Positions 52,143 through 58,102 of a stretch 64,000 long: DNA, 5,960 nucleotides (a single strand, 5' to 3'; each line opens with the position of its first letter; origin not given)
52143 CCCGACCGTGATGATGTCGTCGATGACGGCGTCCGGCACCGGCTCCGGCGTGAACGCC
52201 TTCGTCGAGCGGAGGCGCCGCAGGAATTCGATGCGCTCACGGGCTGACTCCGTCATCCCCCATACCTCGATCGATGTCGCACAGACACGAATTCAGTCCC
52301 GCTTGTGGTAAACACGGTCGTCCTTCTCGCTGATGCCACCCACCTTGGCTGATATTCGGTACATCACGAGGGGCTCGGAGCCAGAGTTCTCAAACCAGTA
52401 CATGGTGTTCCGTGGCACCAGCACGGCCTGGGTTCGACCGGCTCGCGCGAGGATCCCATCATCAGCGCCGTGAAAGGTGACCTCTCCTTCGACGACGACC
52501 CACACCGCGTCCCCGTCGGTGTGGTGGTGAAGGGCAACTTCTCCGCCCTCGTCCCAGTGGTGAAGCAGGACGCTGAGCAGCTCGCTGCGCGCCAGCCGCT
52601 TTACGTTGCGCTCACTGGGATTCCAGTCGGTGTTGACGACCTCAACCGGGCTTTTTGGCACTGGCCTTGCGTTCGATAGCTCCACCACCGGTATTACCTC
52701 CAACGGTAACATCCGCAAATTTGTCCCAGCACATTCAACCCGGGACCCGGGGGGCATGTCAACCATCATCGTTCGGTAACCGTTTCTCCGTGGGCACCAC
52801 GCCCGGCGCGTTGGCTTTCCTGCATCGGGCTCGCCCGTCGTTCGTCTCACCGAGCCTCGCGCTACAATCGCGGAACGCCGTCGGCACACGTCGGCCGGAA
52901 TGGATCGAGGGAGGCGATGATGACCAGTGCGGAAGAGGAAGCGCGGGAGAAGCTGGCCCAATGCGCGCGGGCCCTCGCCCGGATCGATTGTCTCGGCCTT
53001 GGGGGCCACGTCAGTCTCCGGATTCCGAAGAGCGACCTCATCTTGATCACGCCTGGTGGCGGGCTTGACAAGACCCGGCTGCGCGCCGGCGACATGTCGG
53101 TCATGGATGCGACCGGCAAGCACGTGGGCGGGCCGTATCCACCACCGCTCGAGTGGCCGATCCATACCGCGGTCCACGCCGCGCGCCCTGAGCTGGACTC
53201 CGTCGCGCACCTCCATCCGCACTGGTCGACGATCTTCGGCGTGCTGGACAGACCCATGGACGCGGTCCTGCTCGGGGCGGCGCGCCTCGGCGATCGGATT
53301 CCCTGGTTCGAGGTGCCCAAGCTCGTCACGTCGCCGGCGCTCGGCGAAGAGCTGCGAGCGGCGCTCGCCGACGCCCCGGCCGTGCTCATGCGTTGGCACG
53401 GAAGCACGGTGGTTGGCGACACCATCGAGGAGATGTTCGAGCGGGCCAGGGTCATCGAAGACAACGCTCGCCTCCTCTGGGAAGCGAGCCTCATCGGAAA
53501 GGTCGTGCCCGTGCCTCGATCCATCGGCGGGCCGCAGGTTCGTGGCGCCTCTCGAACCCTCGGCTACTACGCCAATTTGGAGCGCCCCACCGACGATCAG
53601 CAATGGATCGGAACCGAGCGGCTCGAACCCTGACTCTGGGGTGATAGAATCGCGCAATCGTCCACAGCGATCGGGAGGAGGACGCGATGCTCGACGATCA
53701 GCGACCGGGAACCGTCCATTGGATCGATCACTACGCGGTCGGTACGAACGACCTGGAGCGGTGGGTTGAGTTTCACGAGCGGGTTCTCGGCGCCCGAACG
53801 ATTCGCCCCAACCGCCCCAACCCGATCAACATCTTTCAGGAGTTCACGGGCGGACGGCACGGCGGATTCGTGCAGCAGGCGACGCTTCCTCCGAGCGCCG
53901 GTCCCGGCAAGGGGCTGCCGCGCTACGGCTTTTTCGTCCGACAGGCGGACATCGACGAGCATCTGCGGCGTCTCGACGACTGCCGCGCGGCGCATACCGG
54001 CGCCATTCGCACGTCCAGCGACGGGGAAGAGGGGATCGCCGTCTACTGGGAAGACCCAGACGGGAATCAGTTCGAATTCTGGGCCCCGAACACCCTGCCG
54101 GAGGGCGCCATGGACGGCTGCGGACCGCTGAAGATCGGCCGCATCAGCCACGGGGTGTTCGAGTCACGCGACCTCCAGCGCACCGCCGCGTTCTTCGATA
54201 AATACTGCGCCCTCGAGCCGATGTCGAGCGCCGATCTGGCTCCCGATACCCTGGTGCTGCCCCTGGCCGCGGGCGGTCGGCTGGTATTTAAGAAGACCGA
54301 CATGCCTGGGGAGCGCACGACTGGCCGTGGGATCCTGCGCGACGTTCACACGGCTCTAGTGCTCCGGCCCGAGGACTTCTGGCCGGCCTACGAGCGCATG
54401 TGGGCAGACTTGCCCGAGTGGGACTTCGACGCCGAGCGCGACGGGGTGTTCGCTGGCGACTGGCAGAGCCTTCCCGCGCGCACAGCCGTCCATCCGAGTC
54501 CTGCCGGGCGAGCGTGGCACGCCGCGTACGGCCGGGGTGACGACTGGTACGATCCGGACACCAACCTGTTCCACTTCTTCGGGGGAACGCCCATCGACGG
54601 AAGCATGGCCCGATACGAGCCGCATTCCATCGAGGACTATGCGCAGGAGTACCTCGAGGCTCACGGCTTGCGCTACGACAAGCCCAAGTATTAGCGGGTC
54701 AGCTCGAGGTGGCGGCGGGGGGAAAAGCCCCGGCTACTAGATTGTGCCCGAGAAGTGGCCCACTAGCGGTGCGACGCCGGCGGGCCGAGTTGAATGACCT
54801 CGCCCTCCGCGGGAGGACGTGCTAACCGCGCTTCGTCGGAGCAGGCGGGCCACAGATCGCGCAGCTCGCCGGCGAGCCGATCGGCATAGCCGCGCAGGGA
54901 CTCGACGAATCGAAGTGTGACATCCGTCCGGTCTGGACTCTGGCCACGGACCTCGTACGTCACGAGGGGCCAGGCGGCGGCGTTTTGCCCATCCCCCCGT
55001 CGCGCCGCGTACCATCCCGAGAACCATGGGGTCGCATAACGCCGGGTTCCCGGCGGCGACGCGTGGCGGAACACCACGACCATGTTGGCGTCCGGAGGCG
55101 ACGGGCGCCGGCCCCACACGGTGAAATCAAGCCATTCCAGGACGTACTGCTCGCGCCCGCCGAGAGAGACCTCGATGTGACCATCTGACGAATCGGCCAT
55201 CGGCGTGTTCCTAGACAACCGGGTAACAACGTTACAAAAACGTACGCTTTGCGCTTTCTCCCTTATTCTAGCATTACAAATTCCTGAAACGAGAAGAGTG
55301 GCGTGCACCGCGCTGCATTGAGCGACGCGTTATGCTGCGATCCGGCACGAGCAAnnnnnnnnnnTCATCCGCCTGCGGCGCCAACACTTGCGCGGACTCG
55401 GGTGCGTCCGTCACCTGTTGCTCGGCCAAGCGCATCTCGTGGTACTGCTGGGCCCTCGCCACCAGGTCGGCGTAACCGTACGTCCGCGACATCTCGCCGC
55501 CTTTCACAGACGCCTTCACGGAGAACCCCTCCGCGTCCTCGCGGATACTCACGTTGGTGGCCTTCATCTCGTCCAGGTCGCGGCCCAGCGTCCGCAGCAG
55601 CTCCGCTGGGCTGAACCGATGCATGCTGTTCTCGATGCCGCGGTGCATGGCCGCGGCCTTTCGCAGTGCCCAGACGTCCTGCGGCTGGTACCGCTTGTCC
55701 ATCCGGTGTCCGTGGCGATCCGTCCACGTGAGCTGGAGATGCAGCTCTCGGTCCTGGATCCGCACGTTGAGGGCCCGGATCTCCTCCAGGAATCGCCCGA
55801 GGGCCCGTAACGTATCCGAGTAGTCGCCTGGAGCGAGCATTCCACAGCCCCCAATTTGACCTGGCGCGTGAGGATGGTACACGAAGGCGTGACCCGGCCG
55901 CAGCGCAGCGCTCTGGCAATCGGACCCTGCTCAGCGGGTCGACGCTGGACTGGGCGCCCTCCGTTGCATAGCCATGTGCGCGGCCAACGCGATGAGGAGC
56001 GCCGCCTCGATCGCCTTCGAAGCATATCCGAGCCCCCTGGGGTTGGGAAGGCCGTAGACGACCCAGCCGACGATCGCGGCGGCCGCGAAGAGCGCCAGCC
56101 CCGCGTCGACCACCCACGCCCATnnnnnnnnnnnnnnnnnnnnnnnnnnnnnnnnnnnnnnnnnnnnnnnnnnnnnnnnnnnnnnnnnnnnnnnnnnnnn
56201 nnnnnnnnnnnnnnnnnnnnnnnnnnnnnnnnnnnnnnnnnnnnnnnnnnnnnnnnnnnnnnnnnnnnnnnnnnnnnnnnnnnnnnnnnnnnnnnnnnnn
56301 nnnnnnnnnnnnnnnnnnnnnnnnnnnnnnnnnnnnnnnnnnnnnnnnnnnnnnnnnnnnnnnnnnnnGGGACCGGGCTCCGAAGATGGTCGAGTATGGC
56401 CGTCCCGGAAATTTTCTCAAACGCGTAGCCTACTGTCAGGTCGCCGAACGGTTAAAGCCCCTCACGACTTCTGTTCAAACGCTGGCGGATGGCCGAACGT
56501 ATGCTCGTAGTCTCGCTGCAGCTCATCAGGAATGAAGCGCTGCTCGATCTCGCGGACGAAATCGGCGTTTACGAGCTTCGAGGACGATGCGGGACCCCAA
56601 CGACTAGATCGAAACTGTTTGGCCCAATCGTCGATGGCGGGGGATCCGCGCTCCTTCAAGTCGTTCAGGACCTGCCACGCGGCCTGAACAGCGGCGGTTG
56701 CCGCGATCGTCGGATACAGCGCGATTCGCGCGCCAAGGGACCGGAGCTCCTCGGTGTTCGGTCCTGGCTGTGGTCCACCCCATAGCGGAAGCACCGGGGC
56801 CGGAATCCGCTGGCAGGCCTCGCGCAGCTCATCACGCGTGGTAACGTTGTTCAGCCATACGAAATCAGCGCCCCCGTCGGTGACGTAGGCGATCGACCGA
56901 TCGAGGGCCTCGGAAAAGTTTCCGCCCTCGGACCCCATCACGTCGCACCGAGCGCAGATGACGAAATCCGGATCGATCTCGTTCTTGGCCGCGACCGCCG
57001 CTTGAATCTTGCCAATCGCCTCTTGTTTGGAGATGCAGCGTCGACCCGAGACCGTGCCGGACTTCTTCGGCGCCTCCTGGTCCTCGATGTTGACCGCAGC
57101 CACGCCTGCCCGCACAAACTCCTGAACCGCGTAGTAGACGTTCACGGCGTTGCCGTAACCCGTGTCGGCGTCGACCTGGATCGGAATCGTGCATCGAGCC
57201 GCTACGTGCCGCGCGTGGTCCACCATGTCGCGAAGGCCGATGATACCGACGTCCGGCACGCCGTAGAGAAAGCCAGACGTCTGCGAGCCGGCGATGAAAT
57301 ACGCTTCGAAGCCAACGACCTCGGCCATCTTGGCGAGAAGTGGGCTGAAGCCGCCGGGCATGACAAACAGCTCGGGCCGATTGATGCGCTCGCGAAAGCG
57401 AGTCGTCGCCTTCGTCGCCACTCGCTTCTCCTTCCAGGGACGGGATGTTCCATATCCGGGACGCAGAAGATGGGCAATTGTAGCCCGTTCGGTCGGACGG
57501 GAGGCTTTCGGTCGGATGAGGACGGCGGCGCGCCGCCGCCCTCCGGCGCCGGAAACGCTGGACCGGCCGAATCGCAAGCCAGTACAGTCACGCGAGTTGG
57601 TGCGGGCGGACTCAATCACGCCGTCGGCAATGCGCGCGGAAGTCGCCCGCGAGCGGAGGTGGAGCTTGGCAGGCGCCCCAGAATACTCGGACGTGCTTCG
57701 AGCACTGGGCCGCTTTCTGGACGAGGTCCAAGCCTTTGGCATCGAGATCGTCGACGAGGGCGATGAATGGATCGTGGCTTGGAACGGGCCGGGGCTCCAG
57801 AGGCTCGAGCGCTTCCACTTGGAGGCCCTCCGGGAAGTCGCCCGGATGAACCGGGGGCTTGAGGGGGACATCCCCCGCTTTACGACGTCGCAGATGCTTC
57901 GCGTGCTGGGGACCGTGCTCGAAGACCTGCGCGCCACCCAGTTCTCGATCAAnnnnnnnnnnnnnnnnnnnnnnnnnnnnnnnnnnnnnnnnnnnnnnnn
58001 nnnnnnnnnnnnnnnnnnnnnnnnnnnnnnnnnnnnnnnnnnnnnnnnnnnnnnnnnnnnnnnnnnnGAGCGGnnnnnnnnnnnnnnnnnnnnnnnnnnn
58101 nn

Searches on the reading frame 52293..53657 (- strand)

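Call 7: search_protein_families(library=pfam, proteins=[window:52293-53657:-], max_evalue=0.01)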
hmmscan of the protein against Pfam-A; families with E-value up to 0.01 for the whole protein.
window:52293-53657:- (454 aa): 3 families
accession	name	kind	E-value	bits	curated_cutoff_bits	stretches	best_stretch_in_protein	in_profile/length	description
PF07883.17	Cupin_2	-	5.1e-07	29.8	27.2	1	367-433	4-67/70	Cupin domain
PF01050.24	MannoseP_isomer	-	0.0018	18.9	23.6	1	375-448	44-111/116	Mannose-6-phosphate isomerase C-terminal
PF00190.28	Cupin_1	-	0.0059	16.6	22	0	350-433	23-110/151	Cupin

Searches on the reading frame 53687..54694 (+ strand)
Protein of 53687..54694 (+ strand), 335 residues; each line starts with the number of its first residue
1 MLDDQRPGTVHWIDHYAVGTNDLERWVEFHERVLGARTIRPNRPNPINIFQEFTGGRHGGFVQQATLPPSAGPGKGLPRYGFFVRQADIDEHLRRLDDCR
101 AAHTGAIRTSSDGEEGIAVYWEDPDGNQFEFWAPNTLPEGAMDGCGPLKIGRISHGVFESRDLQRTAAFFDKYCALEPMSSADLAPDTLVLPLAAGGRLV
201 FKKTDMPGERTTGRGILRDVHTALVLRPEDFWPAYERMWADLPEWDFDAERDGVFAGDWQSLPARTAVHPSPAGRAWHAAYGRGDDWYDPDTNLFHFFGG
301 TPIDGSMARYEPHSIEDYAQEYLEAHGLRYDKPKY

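Call 7: search_protein_families(library=pfam, proteins=[window:53687-54694:+], max_evalue=0.01)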
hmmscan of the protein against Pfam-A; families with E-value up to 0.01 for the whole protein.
window:53687-54694:+ (335 aa): 2 families
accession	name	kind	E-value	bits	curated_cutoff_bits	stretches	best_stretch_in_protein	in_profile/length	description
PF00903.31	Glyoxalase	-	3.5e-09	37.5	20.6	1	12-131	1-121/121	Glyoxalase/Bleomycin resistance protein/Dioxygenase superfamily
PF18029.7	Glyoxalase_6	-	4.7e-06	27.6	23.6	1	18-130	4-104/106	Glyoxalase-like domain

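Call 46: find_homologous_proteins(query=window:53687-54694:+, max_evalue=1e-40)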
Query window:53687-54694:+ (335 aa): 582 proteins with E <= 1e-40 among 3916 candidates; the best 120 are listed.
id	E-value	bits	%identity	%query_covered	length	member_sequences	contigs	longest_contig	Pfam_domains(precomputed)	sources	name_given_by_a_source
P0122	1.3e-236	802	100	100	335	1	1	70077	PF00903.32,PF18029.8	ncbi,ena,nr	ncbi:MAG TPA: VOC family protein [Chloroflexota bacterium]|nr:VOC family protein [Chloroflexota bact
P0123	5.5e-190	649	80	100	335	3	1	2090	PF00903.32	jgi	jgi:predicted enzyme related to lactoylglutathione lyase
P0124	4.0e-188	643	78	99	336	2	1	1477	PF00903.32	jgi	jgi:predicted enzyme related to lactoylglutathione lyase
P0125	2.8e-186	637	78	100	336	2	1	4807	PF00903.32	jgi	jgi:predicted enzyme related to lactoylglutathione lyase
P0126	5.0e-184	629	77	99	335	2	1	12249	PF00903.32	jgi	-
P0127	5.2e-183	626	78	99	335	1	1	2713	PF00903.32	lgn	-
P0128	2.1e-182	624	76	99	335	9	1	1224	PF00903.32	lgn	-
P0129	1.1e-181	622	76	100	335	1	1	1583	PF00903.32,PF18029.8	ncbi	-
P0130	1.4e-180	618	75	99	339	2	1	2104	PF00903.32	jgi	jgi:predicted enzyme related to lactoylglutathione lyase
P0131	8.6e-180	615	76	100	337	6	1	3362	PF00903.32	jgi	jgi:predicted enzyme related to lactoylglutathione lyase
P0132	9.1e-180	615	76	99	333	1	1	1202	PF00903.32,PF18029.8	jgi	-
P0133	3.1e-178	610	75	100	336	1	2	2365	PF00903.32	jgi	-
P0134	5.5e-177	606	74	100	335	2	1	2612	PF00903.32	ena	-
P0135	2.8e-176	604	74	99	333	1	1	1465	PF00903.32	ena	-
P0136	8.5e-176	602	74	99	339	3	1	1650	PF00903.32,PF18029.8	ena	-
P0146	1.8e-154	532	66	100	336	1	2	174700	PF00903.32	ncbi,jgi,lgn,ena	-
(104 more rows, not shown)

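Call 47: find_encoding_contigs(protein=P0126, flank=10000, max_places=3)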
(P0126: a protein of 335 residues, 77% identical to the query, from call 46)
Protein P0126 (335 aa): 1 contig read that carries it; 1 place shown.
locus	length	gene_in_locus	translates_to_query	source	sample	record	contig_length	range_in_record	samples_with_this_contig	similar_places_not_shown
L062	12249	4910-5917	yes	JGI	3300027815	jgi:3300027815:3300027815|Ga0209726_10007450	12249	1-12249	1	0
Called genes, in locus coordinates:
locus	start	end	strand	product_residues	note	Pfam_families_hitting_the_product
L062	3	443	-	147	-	?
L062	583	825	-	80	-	-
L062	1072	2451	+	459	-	-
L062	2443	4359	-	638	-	PF13415:Beta-prop_FBX42 (faint), PF24681:Kelch_KLHDC2_KLHL20_DRC7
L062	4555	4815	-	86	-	-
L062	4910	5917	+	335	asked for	PF00903:Glyoxalase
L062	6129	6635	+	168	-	PF07883:Cupin_2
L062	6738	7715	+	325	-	PF00291:PALP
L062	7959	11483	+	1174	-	PF00128:Alpha-amylase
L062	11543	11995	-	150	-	-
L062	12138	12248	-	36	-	?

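Call 48: find_encoding_contigs(protein=P0125, flank=10000, max_places=3)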
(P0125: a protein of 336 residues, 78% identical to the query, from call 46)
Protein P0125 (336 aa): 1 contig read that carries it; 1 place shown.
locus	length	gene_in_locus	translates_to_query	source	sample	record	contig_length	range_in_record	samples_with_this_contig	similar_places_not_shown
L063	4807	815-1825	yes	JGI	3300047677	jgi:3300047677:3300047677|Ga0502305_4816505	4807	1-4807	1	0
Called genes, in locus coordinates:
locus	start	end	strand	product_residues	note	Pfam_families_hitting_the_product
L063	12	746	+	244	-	PF00248:Aldo_ket_red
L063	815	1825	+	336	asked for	PF00903:Glyoxalase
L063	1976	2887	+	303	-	PF01297:ZnuA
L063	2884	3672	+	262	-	PF00005:ABC_tran, PF02463:SMC_N (faint), PF13304:AAA_21 (faint)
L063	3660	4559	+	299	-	PF00950:ABC-3, PF01032:FecCD (weak)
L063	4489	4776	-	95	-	PF10397:ADSL_C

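Call 60: find_encoding_contigs(protein=P0146, flank=10000, max_places=2)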
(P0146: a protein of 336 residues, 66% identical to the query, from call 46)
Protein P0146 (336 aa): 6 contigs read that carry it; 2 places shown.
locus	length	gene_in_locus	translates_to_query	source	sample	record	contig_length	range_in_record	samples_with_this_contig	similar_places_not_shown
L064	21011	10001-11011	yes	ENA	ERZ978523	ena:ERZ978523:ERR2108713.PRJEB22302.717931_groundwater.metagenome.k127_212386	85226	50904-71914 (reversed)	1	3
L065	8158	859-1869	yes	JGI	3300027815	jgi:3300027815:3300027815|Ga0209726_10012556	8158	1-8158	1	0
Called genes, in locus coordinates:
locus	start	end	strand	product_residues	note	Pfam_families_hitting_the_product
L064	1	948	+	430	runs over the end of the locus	PF00355:Rieske, PF19301:LigXa_C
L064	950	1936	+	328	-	PF02900:LigB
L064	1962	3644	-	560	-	PF00496:SBP_bac_5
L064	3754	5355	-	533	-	PF00041:fn3 (faint)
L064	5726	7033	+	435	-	PF00270:DEAD, PF00271:Helicase_C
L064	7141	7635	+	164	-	PF02776:TPP_enzyme_N (weak)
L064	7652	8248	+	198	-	PF02775:TPP_enzyme_C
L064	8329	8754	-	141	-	PF12172:zf-ChsH2, PF01796:OB_ChsH2_C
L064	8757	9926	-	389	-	PF22691:Thiolase_C_1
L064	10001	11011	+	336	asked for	PF00903:Glyoxalase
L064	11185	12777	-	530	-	PF00496:SBP_bac_5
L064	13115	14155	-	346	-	PF09084:NMT1 (weak), PF13379:NMT1_2 (faint)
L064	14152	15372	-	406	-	PF01408:GFO_IDH_MocA, PF22725:GFO_IDH_MocA_C3 (weak)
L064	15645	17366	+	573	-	PF00496:SBP_bac_5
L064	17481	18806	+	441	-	PF00355:Rieske, PF00848:Ring_hydroxyl_A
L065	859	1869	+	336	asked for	PF00903:Glyoxalase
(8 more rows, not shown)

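Call 61: find_encoding_contigs(protein=P0123, flank=10000, max_places=3)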
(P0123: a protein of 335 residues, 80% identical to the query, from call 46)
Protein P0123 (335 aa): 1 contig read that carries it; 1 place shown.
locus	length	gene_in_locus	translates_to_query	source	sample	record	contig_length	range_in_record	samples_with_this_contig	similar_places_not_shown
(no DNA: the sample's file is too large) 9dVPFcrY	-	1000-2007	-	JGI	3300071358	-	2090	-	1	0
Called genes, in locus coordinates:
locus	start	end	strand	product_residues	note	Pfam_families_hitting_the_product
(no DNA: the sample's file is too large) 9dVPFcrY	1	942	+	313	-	?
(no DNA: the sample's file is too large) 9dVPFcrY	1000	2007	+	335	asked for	PF00903:Glyoxalase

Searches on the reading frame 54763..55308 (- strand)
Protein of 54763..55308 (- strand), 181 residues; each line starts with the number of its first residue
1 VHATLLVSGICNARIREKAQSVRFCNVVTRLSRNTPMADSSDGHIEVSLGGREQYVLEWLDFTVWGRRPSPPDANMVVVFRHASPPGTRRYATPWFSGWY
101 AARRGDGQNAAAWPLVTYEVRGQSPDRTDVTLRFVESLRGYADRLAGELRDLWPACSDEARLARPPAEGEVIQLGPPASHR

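Call 7: search_protein_families(library=pfam, proteins=[window:54763-55308:-], max_evalue=0.01)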
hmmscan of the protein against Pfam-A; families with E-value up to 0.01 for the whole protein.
window:54763-55308:- (181 aa): 0 families

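Call 17: search_protein_families(library=pfam, proteins=[window:54763-55200:-], max_evalue=0.01)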
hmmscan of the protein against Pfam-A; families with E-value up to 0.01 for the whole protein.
window:54763-55200:- (145 aa): 0 families

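Call 23: find_homologous_proteins(query=window:54763-55200:-)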
Query window:54763-55200:- (145 aa): 1 proteins with E <= 0.001 among 73 candidates.
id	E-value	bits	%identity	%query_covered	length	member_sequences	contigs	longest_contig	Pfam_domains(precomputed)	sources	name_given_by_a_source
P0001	9.7e-95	332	100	100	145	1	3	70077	-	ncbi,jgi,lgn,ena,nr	ncbi:MAG TPA: hypothetical protein VFC51_02310 [Chloroflexota bacterium]|nr:hypothetical protein [Ch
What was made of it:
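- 54763..55200 (-): Orphan 145-aa gene, presumed to be transcribed from copy B. Its only hit among 5.8 billion proteins is itself (call 23).
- Tried and rejected: The orphan gene has no homologue (call 23).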

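Call 24: find_encoding_contigs(protein=P0001, flank=10000, max_places=6)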
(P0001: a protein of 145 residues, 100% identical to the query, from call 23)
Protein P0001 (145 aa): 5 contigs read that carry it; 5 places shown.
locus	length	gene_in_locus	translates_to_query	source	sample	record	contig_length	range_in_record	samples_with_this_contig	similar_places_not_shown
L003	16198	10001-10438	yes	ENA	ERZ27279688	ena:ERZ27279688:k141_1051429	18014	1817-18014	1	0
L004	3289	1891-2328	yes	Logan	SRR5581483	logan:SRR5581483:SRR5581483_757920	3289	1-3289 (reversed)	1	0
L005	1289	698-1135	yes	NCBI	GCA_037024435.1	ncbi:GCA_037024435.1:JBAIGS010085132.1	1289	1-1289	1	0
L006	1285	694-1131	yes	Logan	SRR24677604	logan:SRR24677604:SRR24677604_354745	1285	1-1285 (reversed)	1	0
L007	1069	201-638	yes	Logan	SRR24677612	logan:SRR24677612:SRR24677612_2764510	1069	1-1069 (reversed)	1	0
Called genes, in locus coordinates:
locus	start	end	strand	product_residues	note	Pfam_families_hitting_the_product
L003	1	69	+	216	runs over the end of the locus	-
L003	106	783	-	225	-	-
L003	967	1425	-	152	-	PF11969:DcpS_C, PF01230:HIT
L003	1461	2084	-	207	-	PF07978:NIPSNAP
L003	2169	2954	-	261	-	PF01925:TauE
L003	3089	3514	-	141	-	PF13473:Cupredoxin_1, PF00127:Copper-bind (weak)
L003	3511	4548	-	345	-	PF10092:DUF2330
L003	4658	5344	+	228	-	PF07758:DUF1614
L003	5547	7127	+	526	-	PF07690:MFS_1, PF12832:MFS_1_like (faint)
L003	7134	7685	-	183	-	-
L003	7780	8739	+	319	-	PF13714:PEP_mutase, PF00463:ICL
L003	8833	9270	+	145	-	-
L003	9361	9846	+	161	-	-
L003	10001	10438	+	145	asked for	-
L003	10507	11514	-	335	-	PF00903:Glyoxalase, PF18029:Glyoxalase_6 (faint)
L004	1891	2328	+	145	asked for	-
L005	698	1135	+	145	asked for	-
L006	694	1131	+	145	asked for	-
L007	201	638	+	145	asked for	-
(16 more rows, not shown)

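Call 74: search_protein_families(library=ncbifam, proteins=[window:54763-55200:-], max_evalue=0.01)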
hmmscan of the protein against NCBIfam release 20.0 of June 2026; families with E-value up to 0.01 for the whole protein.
window:54763-55200:- (145 aa): 0 families

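Call 75: search_solved_structures(query=window:54763-55200:-, max_evalue=1)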
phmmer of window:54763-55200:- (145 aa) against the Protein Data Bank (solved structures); distinct sequences matched with E-value up to 1: 0.
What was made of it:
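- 54763..55200 (-): No Pfam, NCBIfam or PDB match (calls 17, 74, 75).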

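Call 84: predict_structure(protein=window:54763-55200:-)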
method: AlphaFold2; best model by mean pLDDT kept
length: 145 residues; sequences in the alignment: 1
mean_pLDDT: 34.1   pTM: 0.26
mean pLDDT of the five models: 34.1, 33.8, 32.9, 30.7, 30.4
residues with pLDDT >= 90: 0; 70-90: 0; 50-70: 1; < 50: 144
segments of 3 or more residues with pLDDT < 50: 1-89, 91-145
pLDDT, mean of each block of 10 residues (from residue 1): 30 38 39 34 39 36 33 29 44 44 36 29 25 27 23
secondary structure, 60 per line:
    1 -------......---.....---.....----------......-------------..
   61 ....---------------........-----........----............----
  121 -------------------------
elements in order: E8-13 E17-21 E25-29 E40-45 E59-64 E80-87 E93-100 H105-116

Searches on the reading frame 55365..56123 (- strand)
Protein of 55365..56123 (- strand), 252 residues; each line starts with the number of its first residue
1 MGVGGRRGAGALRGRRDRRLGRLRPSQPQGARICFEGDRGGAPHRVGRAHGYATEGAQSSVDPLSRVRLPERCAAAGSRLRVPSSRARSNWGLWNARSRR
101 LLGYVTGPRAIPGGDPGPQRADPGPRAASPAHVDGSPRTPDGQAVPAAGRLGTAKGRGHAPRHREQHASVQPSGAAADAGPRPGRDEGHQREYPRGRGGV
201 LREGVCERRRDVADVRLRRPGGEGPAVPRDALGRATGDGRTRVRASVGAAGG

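Call 7: search_protein_families(library=pfam, proteins=[window:55365-56123:-], max_evalue=0.01)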
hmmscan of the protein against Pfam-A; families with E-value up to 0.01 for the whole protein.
window:55365-56123:- (252 aa): 0 families

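Call 13: find_encoding_contigs(protein=window:55365-56123:-, flank=10000, max_places=6)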
Protein window:55365-56123:- (252 aa): no gene with exactly this product is on record in the collection.

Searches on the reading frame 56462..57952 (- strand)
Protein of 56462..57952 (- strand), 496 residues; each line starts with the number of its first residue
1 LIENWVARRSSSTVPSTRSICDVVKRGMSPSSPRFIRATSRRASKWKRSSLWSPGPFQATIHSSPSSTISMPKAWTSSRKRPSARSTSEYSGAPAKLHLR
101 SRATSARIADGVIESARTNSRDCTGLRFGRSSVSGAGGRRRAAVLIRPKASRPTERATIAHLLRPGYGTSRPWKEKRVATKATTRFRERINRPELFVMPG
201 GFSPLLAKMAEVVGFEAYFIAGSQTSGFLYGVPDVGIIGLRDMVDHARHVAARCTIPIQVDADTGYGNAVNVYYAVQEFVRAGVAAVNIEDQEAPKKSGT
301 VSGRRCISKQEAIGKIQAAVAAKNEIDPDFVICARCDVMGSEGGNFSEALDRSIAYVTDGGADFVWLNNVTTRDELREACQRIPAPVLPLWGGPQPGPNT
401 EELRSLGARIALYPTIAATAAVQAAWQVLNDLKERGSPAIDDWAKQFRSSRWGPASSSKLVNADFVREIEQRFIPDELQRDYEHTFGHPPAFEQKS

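Call 7: search_protein_families(library=pfam, proteins=[window:56462-57952:-], max_evalue=0.01)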
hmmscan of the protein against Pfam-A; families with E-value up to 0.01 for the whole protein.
window:56462-57952:- (496 aa): 2 families
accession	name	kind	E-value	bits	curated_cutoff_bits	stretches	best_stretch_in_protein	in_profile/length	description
PF13714.12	PEP_mutase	-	4e-41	141.6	31.5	1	186-430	1-237/240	Phosphoenolpyruvate phosphomutase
PF00463.27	ICL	-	9.3e-09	34.8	26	1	256-338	150-233/526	Isocitrate lyase family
